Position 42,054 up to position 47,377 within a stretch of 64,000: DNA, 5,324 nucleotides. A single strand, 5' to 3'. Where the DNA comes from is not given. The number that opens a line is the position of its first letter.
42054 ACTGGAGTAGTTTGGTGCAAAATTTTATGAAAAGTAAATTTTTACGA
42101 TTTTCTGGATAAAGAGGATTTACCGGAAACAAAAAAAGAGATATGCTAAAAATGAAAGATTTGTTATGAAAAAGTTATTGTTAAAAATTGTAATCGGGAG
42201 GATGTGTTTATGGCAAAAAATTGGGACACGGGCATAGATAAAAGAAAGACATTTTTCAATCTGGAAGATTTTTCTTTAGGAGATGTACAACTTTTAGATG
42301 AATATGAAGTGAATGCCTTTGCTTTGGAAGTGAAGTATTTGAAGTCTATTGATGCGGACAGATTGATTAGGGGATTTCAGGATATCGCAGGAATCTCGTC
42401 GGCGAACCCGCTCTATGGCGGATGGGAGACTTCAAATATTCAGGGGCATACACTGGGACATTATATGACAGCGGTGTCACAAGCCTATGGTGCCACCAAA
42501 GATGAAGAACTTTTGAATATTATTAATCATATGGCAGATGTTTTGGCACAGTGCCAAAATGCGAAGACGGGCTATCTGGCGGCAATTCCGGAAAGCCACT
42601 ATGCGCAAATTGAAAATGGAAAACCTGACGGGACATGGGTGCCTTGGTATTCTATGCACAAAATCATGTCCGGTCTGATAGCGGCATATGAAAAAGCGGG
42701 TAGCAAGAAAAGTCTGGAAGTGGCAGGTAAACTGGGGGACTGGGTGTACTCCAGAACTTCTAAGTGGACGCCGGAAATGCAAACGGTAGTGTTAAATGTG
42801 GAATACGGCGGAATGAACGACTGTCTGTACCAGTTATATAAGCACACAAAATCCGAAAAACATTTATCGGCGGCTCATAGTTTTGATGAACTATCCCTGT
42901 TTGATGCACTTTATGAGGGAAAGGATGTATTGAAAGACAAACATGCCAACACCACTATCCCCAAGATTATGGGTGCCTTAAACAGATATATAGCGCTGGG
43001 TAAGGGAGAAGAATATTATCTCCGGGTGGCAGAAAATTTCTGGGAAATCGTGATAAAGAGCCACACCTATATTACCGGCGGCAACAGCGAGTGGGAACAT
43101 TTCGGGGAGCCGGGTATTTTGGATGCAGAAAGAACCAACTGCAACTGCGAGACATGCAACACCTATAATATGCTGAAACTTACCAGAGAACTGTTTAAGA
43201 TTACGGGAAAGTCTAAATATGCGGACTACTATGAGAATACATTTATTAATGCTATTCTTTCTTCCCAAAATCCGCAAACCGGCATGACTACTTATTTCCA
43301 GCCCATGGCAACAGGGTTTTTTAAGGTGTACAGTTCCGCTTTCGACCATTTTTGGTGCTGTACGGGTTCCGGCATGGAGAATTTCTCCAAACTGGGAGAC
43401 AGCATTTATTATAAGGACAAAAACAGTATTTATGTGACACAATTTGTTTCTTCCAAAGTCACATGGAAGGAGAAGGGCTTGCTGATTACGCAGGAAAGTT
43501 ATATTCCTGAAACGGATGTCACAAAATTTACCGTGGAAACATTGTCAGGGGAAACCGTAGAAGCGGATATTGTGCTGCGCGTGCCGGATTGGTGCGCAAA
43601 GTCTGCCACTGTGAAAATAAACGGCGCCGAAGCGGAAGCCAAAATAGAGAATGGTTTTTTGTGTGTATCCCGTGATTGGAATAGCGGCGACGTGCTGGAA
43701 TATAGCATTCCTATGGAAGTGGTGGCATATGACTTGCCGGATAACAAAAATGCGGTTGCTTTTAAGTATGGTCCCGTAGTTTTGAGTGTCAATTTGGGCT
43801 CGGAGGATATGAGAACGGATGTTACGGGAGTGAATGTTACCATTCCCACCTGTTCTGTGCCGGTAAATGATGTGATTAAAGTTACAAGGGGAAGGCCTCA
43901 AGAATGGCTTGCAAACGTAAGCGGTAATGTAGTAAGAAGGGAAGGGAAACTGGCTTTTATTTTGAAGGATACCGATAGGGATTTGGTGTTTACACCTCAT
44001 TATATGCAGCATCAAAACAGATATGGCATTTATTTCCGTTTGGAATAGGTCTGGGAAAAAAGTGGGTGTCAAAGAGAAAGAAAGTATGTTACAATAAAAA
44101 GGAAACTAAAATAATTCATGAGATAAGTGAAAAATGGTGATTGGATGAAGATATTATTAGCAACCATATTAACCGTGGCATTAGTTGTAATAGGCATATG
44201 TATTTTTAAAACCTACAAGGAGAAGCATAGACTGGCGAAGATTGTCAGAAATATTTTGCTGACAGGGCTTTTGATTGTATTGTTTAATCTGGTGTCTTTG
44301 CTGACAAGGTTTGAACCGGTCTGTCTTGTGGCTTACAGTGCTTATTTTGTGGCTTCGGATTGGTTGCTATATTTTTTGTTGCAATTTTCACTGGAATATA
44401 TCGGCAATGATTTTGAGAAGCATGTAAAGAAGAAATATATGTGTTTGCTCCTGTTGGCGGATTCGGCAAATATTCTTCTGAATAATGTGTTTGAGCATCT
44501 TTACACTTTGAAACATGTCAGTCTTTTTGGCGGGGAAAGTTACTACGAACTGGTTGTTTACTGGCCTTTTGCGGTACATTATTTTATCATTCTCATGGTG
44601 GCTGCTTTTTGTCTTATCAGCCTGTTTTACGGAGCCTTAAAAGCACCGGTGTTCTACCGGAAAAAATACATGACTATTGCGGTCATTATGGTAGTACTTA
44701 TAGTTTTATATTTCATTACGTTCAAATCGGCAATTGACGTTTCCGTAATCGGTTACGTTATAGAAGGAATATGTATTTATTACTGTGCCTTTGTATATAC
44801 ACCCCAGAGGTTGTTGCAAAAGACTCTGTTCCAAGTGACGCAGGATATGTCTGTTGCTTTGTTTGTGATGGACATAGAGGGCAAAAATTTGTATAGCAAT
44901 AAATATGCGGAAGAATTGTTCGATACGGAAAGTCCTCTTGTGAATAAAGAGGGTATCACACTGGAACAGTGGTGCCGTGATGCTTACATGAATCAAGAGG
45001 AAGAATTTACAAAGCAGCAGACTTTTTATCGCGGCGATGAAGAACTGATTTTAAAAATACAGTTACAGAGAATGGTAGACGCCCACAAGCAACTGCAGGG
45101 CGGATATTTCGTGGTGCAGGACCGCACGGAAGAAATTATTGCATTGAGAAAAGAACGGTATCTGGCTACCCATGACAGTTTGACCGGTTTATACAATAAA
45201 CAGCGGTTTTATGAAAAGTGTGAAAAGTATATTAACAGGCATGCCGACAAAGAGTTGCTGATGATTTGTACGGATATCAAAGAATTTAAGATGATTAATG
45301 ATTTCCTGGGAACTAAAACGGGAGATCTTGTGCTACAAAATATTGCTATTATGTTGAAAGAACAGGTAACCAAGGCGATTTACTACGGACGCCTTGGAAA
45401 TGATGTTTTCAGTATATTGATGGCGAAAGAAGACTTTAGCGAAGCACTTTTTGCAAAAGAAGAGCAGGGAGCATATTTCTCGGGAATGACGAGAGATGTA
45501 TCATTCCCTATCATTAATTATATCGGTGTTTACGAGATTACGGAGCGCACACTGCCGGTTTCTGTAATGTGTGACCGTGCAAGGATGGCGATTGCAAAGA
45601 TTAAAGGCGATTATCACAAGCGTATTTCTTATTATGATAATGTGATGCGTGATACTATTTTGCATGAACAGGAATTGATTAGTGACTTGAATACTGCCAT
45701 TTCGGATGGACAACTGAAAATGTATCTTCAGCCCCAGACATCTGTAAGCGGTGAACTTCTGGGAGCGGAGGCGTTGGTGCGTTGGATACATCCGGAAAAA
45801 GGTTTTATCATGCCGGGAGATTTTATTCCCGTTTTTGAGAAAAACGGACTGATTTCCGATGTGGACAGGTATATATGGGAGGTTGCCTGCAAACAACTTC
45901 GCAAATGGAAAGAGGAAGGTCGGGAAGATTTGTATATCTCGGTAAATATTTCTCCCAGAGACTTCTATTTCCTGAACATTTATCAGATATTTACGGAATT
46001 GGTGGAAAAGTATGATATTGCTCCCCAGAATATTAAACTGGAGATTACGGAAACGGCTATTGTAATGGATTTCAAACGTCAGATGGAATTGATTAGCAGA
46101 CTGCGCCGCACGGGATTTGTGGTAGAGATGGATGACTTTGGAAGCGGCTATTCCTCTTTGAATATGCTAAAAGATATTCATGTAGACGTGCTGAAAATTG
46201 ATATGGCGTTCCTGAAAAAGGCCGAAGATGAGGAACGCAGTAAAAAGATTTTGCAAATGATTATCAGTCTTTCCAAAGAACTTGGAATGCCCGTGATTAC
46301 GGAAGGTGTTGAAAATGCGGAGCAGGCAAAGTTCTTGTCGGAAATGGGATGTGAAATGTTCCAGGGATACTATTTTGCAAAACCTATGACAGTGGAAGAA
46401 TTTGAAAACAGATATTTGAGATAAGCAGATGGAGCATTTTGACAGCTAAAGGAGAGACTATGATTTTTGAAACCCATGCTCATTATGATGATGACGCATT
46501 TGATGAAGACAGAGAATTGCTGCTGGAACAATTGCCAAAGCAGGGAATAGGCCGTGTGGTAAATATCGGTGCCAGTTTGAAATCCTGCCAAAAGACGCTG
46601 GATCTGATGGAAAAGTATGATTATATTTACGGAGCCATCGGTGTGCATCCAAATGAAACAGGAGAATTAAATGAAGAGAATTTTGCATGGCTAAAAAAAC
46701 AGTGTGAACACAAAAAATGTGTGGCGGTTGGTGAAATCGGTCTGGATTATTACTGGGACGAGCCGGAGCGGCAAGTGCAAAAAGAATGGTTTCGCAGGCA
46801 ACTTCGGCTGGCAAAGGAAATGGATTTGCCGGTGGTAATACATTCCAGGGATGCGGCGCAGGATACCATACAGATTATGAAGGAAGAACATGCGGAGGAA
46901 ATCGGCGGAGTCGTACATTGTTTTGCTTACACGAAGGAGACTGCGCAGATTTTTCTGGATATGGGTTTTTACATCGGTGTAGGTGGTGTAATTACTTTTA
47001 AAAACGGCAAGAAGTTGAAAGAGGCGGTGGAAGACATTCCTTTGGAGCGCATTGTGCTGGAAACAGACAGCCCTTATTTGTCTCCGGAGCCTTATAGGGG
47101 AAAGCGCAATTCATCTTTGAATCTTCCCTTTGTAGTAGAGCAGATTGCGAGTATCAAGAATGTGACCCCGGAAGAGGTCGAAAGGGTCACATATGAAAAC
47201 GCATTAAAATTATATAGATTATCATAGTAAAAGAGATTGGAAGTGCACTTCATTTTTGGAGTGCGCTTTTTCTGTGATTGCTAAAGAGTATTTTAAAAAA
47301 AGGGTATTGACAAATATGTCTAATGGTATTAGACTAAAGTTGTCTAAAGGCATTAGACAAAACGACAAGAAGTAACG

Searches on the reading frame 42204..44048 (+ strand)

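Call 20: search_protein_families(library=pfam, proteins=[window:42204-44048:+], max_evalue=0.001)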
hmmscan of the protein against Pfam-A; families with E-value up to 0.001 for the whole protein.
window:42204-44048:+ (614 aa): 2 families
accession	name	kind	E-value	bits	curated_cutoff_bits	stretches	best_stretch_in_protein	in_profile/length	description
PF07944.18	Beta-AFase-like_GH127_cat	-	2e-99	333.6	24.9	1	27-399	1-376/376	Beta-L-arabinofuranosidase, GH127 catalytic domain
PF20736.2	Glyco_hydro127M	-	1.1e-21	77.2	24.2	1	409-504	2-95/95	Beta-L-arabinofuranosidase, GH127 middle domain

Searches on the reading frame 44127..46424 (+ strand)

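Call 20: search_protein_families(library=pfam, proteins=[window:44127-46424:+], max_evalue=0.001)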
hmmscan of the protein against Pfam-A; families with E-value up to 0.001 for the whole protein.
window:44127-46424:+ (765 aa): 3 families
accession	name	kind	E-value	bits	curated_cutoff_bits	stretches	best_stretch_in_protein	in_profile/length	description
PF00563.25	EAL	-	8.7e-68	228.6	31.3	1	520-753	3-236/236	EAL domain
PF00990.26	GGDEF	-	8.9e-20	71.5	23.8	1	347-446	1-102/161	Diguanylate cyclase, GGDEF domain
PF16927.11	HisKA_7TM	-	2.4e-08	34.6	28.6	1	15-224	3-217/224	N-terminal 7TM region of histidine kinase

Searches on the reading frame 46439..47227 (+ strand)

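Call 20: search_protein_families(library=pfam, proteins=[window:46439-47227:+], max_evalue=0.001)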
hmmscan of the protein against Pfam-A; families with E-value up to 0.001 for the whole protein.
window:46439-47227:+ (262 aa): 2 families
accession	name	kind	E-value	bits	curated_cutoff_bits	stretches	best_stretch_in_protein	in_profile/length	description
PF01026.27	TatD_DNase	-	3.2e-88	295.8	27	1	12-260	3-253/253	TatD related DNase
PF04909.20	Amidohydro_2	-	3.4e-07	30.7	26.4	1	193-261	229-289/289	Amidohydrolase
